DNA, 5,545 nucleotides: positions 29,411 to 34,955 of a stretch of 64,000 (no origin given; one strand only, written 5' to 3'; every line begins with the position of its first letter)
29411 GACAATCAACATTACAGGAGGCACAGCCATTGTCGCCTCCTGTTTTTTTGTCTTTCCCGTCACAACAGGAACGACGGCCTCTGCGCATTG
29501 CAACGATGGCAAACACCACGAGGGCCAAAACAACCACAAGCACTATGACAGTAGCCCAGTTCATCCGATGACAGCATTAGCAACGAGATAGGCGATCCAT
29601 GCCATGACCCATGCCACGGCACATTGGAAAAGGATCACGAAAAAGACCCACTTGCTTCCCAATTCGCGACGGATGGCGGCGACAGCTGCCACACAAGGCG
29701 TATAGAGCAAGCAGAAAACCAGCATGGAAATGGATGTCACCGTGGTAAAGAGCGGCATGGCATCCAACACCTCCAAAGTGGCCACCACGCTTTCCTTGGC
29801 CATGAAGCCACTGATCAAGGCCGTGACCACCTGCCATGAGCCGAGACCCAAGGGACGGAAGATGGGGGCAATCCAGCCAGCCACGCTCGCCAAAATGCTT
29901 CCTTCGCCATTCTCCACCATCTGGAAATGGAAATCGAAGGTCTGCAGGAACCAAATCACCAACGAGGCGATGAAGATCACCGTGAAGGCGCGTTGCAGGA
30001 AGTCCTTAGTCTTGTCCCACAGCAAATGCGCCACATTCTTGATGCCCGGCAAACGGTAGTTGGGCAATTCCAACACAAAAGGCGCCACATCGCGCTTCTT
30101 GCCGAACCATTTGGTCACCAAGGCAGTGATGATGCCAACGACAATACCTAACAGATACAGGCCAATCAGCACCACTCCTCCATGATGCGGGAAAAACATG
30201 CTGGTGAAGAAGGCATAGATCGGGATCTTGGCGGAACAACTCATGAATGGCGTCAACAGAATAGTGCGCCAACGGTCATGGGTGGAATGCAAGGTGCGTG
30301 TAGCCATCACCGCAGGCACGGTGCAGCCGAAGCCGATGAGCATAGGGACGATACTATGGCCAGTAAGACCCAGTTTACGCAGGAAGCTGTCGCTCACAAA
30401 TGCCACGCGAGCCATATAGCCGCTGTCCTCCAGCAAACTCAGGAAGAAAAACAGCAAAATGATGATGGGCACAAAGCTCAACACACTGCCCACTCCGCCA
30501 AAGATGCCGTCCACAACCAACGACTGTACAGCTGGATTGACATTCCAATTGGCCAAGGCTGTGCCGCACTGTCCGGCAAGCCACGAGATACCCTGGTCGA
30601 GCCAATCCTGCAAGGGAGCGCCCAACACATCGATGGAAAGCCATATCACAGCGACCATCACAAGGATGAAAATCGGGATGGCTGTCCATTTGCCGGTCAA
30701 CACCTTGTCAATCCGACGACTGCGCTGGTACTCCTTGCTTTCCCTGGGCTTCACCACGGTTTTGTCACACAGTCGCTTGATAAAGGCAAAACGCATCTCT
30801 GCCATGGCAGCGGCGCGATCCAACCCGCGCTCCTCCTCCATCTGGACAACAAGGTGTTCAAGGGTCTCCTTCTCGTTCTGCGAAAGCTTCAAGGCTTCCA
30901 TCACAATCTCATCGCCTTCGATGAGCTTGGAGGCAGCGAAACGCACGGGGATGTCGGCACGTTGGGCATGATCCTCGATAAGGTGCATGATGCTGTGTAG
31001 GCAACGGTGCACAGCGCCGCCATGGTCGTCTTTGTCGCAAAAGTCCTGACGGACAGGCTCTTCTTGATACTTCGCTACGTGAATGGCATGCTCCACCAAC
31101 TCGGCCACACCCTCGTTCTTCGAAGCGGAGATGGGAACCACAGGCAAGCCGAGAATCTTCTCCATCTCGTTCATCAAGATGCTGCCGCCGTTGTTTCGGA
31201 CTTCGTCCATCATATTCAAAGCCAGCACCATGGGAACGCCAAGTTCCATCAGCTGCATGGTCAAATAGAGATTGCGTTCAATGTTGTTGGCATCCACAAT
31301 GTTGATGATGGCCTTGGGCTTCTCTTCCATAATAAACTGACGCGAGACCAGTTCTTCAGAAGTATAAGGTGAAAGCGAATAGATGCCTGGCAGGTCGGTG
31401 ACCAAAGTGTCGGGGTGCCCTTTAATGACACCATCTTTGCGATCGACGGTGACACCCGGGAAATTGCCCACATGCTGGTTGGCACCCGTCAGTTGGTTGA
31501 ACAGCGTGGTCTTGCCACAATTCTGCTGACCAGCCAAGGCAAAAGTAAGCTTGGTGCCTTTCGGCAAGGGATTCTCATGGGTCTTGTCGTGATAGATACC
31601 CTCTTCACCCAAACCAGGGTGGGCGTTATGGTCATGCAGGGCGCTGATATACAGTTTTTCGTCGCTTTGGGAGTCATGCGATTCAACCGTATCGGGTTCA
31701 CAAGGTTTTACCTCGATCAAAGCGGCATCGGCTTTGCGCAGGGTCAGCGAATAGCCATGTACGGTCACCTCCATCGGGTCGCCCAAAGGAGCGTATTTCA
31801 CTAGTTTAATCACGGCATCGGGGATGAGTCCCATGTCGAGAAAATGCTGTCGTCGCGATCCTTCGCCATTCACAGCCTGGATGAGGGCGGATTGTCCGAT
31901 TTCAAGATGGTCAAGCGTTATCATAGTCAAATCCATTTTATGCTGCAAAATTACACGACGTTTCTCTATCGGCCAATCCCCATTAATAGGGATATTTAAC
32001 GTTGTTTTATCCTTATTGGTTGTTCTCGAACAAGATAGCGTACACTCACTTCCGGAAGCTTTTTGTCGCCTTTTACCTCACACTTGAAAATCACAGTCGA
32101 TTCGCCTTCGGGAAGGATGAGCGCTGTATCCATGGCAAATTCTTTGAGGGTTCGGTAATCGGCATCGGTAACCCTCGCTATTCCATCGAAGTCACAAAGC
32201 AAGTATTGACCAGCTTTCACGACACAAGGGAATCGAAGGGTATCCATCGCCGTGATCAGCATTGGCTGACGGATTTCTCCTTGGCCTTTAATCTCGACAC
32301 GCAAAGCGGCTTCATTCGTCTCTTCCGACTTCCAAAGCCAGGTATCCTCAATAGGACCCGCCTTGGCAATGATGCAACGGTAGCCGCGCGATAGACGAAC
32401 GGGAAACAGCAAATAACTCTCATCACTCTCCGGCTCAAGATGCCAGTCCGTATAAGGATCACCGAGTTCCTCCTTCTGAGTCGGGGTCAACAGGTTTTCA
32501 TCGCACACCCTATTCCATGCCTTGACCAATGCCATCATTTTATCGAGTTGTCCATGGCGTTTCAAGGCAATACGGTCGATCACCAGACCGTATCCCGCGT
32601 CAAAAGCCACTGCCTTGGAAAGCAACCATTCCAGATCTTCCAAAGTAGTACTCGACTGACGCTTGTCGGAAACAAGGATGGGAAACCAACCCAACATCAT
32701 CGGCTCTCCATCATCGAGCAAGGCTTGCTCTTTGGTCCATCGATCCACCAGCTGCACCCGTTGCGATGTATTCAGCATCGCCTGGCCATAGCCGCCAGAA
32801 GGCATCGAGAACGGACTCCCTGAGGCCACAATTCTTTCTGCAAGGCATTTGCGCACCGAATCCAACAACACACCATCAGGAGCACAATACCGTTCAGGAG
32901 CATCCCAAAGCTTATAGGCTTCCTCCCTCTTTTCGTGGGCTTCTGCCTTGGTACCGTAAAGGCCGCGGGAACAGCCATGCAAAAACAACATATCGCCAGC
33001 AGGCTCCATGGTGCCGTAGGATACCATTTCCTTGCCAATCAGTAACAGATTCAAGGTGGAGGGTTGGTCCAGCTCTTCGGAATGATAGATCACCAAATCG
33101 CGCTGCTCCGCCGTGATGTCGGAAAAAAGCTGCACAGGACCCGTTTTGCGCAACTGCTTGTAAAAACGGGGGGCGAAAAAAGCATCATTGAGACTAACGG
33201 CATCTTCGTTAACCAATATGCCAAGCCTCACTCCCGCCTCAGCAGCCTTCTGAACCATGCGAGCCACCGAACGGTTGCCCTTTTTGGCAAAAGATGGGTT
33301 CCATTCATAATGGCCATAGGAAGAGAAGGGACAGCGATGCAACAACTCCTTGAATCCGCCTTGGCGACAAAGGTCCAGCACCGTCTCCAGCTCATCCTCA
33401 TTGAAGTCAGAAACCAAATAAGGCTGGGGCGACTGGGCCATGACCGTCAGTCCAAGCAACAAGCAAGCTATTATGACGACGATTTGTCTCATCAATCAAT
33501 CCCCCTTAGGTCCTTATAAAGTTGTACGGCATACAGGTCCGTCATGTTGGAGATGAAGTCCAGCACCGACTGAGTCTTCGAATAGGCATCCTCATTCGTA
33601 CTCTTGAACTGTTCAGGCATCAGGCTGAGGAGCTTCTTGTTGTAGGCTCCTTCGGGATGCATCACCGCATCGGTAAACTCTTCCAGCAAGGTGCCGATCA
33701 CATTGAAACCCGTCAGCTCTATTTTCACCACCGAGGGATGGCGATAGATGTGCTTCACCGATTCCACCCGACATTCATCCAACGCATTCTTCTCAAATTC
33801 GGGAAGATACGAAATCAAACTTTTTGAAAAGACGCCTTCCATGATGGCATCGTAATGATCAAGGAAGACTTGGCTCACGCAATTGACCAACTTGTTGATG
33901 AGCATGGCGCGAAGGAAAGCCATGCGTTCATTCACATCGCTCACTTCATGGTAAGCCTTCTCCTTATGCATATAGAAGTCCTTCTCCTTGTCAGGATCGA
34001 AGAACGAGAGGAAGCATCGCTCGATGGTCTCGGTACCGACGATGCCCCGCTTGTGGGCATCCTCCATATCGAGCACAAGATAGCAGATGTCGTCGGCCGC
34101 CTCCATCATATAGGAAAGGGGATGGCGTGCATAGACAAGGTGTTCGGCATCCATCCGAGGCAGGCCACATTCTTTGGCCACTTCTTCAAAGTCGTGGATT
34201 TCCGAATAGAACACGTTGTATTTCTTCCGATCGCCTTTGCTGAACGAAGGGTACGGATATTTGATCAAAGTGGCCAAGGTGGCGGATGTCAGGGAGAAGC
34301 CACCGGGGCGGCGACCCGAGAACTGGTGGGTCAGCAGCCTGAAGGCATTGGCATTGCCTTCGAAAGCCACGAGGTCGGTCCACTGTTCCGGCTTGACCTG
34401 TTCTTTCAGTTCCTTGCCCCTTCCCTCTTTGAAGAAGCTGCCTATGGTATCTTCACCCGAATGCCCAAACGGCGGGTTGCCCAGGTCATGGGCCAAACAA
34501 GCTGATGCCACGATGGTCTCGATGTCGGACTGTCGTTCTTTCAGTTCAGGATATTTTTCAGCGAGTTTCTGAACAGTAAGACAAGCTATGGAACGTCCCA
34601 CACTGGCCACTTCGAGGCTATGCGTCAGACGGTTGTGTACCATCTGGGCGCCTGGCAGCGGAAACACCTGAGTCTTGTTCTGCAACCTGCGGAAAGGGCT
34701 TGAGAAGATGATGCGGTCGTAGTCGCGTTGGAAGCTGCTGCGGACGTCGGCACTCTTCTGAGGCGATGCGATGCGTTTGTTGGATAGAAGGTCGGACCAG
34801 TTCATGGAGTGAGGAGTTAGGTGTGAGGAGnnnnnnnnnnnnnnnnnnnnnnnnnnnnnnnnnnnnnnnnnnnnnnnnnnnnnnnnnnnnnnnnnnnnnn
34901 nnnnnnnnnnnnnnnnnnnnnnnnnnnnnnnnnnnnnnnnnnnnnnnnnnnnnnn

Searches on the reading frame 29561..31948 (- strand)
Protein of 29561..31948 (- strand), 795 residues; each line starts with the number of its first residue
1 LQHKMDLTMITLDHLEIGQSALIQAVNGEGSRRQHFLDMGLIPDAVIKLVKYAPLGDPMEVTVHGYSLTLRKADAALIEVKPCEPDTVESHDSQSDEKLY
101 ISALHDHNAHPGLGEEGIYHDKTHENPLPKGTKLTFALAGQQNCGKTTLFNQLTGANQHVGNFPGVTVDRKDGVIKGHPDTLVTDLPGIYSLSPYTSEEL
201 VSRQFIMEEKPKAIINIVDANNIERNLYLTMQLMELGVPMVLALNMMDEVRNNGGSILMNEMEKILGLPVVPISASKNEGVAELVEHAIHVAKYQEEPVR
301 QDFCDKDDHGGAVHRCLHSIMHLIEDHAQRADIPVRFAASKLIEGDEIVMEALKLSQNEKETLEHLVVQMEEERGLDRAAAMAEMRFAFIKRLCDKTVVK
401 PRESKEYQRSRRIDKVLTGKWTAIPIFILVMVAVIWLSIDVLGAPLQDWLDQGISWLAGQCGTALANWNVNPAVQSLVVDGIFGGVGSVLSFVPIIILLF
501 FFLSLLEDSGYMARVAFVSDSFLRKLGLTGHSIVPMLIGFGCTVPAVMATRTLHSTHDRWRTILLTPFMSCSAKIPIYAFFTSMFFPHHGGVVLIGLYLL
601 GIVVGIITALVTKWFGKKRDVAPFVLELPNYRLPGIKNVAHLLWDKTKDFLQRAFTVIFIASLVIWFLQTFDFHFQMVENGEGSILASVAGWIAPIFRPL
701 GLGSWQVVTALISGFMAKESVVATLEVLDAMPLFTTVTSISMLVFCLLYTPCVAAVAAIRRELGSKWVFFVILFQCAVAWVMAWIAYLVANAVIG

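Call 9: search_protein_families(library=pfam, proteins=[window:29561-31948:-], max_evalue=0.00001)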
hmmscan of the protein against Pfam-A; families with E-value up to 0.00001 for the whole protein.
window:29561-31948:- (795 aa): 6 families
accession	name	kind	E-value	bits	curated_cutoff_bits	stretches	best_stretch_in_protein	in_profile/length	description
PF02421.24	FeoB_N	-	4.4e-64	215.1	27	1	135-287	2-155/156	Ferrous iron transport protein B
PF07670.19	Gate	-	3.2e-38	130.8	29.6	2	489-583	1-102/104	Nucleoside recognition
PF01926.29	MMR_HSR1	-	1.7e-17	64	21.9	1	136-245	2-112/113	50S ribosome-binding GTPase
PF04023.20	FeoA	-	6.1e-17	61.9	23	1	11-82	2-74/74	FeoA domain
PF07664.17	FeoB_C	-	3.6e-16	59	26.6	1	594-646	1-54/54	Ferrous iron transport protein B C terminus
PF17910.6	FeoB_Cyto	-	1.5e-14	54.6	23.4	1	310-398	2-89/90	FeoB cytosolic helical domain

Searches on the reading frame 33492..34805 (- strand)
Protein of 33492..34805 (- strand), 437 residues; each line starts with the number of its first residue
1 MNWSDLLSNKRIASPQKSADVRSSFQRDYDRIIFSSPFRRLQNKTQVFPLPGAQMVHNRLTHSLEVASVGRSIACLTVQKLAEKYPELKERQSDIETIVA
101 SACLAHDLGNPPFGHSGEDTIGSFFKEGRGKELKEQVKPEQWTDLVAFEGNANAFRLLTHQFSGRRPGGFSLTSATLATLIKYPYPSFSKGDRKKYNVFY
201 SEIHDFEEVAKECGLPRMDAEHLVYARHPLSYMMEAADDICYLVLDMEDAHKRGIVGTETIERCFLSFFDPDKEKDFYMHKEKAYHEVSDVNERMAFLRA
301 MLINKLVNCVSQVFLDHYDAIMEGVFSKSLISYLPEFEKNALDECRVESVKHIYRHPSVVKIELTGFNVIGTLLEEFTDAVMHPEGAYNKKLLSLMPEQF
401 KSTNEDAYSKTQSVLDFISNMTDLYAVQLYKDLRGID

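Call 85: search_protein_families(library=ncbifam, proteins=[window:33492-34805:-], max_evalue=0.00001)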
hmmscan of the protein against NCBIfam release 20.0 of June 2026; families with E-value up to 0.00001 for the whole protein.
window:33492-34805:- (437 aa): 11 families
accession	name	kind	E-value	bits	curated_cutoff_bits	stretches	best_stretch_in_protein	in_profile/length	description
NF002205.0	PRK01096.1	equivalog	2e-132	442.4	439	1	1-436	1-441/444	deoxyguanosinetriphosphate triphosphohydrolase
TIGR01353.1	dGTP_triPase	subfamily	2.4e-105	353.3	152.35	1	22-434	2-388/389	dGTP triphosphohydrolase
NF003429.0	PRK04926.1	equivalog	2.9e-78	263.9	405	1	11-381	14-414/500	dGTPase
NF041026.1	antiphage_dGTPase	exception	1.5e-59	202.2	400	2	12-194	6-168/425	anti-phage deoxyguanosine triphosphatase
NF003701.1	PRK05318.1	subfamily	6e-50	170.4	383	2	14-189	9-164/426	anti-phage deoxyguanosine triphosphatase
NF002829.0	PRK03007.1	equivalog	2.1e-36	125.8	385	1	10-259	17-233/425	deoxyguanosinetriphosphate triphosphohydrolase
NF002326.0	PRK01286.1-1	equivalog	1.2e-35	123.6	390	2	15-132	25-127/379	deoxyguanosinetriphosphate triphosphohydrolase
NF002327.0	PRK01286.1-2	equivalog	2.7e-33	115.5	393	1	14-128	31-130/345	deoxyguanosinetriphosphate triphosphohydrolase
NF002328.0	PRK01286.1-3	equivalog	6e-29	101.2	467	1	15-433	31-396/404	deoxyguanosinetriphosphate triphosphohydrolase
NF002330.0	PRK01286.1-5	equivalog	1.8e-24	86.6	511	1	19-130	22-118/384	deoxyguanosinetriphosphate triphosphohydrolase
NF002329.0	PRK01286.1-4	equivalog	1.5e-19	70.4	494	1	16-128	32-129/342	deoxyguanosinetriphosphate triphosphohydrolase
